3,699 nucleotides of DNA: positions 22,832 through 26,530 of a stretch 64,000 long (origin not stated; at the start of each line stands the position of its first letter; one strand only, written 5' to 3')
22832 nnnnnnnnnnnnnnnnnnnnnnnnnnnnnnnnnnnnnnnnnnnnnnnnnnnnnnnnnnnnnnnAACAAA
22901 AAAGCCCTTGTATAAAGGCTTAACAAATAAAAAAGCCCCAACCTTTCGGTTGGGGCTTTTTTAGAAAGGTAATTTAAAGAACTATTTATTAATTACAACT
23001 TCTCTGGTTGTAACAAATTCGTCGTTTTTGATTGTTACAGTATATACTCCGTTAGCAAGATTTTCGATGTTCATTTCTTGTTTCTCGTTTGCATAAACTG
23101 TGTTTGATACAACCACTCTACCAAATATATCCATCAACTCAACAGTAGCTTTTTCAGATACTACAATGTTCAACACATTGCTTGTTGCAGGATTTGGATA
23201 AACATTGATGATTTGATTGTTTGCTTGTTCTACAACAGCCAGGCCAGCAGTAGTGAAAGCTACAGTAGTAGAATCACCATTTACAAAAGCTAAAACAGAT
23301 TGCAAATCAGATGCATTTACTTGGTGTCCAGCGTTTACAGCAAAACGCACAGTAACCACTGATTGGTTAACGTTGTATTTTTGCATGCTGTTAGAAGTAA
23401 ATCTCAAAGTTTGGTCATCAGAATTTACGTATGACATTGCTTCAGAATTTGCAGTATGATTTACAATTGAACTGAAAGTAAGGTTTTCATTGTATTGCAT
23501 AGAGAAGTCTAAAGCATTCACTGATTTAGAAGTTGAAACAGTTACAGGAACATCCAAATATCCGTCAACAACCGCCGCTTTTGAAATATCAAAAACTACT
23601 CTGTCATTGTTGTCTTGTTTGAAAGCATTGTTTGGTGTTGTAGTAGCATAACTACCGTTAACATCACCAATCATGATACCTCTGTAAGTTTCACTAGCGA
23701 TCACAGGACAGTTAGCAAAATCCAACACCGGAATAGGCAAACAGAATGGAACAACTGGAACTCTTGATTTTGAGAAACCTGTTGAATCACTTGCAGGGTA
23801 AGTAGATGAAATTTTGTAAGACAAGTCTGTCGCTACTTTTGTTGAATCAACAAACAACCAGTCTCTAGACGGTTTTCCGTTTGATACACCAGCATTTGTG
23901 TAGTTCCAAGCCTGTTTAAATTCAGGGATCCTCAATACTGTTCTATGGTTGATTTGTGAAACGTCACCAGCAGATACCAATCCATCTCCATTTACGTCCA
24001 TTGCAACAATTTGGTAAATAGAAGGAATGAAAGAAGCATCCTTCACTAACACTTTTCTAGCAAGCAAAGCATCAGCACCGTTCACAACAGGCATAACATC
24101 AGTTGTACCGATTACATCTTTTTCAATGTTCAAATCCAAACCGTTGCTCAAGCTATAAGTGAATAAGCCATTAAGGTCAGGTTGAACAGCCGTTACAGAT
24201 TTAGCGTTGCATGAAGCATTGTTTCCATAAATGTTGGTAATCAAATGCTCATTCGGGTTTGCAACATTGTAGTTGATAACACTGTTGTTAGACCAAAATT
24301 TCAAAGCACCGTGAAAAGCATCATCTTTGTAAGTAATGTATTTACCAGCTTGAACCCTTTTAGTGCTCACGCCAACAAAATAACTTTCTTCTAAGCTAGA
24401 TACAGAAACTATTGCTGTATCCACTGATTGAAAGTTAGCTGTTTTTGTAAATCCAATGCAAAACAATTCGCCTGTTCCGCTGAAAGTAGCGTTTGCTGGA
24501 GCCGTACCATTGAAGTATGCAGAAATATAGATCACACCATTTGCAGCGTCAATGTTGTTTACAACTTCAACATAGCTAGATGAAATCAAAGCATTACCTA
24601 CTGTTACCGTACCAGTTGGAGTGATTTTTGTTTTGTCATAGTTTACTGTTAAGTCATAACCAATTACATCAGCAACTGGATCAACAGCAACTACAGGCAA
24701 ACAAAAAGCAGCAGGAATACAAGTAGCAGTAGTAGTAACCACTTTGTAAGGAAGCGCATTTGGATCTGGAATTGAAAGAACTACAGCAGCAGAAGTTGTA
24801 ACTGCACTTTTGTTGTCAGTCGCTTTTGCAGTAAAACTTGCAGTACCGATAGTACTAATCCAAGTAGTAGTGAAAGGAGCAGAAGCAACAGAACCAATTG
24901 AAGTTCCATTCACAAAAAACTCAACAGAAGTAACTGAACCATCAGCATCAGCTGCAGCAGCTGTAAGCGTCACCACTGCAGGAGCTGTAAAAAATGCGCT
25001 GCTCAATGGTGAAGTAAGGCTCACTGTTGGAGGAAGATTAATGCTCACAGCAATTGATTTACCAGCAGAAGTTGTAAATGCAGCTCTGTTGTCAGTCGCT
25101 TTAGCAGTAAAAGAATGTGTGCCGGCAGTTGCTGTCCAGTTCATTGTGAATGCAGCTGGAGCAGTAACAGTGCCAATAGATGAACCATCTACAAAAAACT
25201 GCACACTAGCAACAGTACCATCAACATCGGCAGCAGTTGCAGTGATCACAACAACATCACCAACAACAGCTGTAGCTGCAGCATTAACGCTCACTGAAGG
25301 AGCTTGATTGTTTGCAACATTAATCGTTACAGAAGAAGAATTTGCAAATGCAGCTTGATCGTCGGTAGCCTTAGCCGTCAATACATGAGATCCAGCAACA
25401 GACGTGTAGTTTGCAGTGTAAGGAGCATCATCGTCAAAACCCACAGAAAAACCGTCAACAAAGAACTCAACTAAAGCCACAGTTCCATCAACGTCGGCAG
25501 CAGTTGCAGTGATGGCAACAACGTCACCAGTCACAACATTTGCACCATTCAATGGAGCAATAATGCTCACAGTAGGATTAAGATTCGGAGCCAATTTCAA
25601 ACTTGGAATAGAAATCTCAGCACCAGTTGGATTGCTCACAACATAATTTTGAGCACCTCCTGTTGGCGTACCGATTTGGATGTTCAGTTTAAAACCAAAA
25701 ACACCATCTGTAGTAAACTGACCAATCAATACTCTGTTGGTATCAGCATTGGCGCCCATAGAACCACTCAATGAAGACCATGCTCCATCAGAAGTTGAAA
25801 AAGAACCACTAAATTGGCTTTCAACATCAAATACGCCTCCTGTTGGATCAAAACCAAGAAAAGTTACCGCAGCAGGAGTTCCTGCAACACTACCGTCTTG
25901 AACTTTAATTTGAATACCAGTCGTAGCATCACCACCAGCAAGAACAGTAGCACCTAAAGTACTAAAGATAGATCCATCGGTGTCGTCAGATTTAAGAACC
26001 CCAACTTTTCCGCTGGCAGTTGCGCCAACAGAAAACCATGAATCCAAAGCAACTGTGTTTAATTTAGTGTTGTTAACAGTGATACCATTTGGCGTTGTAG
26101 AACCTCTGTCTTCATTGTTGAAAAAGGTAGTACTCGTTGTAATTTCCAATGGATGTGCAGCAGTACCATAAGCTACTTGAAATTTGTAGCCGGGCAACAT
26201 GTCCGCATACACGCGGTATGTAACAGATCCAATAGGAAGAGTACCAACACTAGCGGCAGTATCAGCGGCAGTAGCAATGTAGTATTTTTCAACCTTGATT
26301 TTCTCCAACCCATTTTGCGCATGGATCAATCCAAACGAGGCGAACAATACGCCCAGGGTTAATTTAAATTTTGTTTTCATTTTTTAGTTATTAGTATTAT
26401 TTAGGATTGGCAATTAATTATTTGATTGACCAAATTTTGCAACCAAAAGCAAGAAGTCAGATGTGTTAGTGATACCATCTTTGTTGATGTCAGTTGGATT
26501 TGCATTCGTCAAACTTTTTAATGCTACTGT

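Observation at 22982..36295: Four clustered paralogues share an N-terminal domain of about 230 aa that I do not recognise. They are interleaved with a TonB-dependent receptor and a FISUMP lipoprotein.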

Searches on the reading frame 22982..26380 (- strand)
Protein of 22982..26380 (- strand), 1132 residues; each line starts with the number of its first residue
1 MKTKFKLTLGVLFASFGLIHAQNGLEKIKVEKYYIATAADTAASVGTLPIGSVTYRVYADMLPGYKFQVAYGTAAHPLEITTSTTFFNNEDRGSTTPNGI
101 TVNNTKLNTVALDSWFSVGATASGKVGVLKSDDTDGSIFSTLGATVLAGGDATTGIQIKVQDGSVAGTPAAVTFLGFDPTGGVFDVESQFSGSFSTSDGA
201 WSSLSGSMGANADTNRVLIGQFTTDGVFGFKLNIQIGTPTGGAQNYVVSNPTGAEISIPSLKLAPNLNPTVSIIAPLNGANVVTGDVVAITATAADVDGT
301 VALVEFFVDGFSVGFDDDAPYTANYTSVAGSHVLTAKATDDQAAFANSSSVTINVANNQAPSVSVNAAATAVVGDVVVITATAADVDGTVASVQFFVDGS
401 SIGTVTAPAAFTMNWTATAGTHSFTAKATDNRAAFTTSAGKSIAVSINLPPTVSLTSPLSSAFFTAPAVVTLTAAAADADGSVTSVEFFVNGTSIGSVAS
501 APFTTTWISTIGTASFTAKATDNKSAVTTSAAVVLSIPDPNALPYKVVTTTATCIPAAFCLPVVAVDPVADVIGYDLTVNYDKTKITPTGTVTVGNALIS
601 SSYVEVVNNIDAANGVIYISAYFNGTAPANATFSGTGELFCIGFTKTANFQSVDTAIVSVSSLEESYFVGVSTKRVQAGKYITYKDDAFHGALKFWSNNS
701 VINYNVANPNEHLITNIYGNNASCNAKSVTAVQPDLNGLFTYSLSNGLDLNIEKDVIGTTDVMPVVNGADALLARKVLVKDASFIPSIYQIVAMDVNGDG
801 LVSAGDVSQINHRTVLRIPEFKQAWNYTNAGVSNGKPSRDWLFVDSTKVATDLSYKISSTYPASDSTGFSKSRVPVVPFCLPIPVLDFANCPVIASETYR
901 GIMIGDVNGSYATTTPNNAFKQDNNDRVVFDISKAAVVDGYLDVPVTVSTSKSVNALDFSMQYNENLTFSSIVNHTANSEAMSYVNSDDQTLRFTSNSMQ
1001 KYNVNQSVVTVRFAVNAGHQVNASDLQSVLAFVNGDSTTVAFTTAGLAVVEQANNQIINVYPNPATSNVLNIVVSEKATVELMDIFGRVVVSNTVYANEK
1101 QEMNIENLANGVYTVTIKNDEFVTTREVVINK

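Call 4: search_protein_families(library=pfam, proteins=[window:22982-26380:-], max_evalue=0.01)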
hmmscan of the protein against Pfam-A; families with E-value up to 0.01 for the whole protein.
window:22982-26380:- (1132 aa): 4 families
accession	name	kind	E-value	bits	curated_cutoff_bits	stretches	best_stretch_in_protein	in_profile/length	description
PF17957.7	Big_7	-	1.4e-34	119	24.1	3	269-336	1-70/70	Bacterial Ig domain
PF18962.6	Por_Secre_tail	-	2.3e-12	47.4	27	1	1060-1130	1-75/75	Secretion system C-terminal sorting domain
PF16355.11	DUF4982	-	0.00049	20.4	23.9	0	484-507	13-39/61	Domain of unknown function (DUF4982)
PF00404.24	Dockerin_1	-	0.0097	16.5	22.9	1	765-812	9-54/57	Dockerin type I domain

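Call 5: search_protein_families(library=ncbifam, proteins=[window:22982-26380:-], max_evalue=0.01)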
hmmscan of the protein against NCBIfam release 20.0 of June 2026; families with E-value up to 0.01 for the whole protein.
window:22982-26380:- (1132 aa): 2 families
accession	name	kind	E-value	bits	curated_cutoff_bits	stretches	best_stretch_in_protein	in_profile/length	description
NF038113.1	T9SSA_dep_M36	equivalog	1.3e-11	43.4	885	1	1028-1131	767-869/869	T9SS-dependent M36 family metallopeptidase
TIGR04183.1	Por_Secre_tail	domain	3.8e-11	42.8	23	1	1060-1131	1-72/72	T9SS type A sorting domain-containing protein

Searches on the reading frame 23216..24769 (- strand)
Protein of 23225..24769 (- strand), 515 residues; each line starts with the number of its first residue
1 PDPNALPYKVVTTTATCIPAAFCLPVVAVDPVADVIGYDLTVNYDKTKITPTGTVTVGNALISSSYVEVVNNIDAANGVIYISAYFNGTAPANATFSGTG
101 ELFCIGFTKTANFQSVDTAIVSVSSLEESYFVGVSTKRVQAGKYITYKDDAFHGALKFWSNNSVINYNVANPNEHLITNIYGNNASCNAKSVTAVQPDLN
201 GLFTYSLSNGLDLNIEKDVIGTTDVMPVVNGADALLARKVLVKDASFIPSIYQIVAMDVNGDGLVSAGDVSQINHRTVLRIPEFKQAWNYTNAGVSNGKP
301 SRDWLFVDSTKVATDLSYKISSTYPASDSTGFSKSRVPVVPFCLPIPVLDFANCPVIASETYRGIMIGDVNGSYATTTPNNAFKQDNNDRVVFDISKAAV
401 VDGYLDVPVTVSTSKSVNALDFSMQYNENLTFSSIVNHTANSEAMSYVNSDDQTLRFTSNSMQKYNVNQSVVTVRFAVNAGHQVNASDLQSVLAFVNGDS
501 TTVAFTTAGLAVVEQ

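Call 33: search_protein_families(library=pfam, proteins=[window:23225-24769:-], max_evalue=10)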
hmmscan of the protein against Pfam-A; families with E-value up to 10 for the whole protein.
seq(515 aa): 1 family
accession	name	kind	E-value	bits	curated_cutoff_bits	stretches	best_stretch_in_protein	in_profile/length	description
PF00404.24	Dockerin_1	-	0.0037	17.9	22.9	1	228-275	9-54/57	Dockerin type I domain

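Call 97: search_solved_structures(query=A9, max_evalue=1)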
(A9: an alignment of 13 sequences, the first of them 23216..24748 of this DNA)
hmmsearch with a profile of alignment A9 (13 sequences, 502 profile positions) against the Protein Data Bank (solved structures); distinct sequences matched with E-value up to 1: 9.
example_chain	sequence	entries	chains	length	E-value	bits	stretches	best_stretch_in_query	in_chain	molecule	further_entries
4fl4_A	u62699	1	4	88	0.028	16.1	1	222-266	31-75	Glycoside hydrolase family 9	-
2xdh_A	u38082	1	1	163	0.029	16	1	394-491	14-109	COHESIN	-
7yid_A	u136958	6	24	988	0.081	14.6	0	19-68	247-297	Potassium voltage-gated channel subfamily H member 5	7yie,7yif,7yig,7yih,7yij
8zvk_A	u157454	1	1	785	0.11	14.1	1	222-263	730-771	AaBgIC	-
4dh2_B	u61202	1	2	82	0.34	12.5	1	210-279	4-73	Dockerin type 1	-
4uyp_B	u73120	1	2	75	0.46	12.1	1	222-262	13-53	Cellulosomal scaffoldin adaptor protein B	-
8eow_A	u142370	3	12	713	0.49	12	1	21-68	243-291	Potassium voltage-gated channel subfamily H member 1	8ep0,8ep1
6pbx_A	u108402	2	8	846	0.62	11.7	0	21-68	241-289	Potassium voltage-gated channel subfamily H member 1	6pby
5k7l_A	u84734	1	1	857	0.63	11.7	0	21-68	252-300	Potassium voltage-gated channel subfamily H member 1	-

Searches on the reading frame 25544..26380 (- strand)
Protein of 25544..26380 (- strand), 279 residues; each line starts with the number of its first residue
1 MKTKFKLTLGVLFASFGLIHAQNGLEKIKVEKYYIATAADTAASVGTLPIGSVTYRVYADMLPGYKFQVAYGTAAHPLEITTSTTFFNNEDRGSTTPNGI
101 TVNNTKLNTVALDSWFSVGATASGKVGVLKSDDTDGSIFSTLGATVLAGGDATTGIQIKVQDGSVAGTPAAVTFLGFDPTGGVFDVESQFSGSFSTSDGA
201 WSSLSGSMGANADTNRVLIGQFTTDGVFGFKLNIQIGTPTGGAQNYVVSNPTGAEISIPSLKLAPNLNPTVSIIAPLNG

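Call 8: search_solved_structures(query=A1, max_evalue=10)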
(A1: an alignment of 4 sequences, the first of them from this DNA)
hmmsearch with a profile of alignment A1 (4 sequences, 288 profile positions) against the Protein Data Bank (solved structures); distinct sequences matched with E-value up to 10: 1.
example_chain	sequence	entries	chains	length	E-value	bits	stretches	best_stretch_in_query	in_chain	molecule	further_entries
6hk1_A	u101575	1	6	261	0.52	12.5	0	23-48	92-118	Thiazole synthase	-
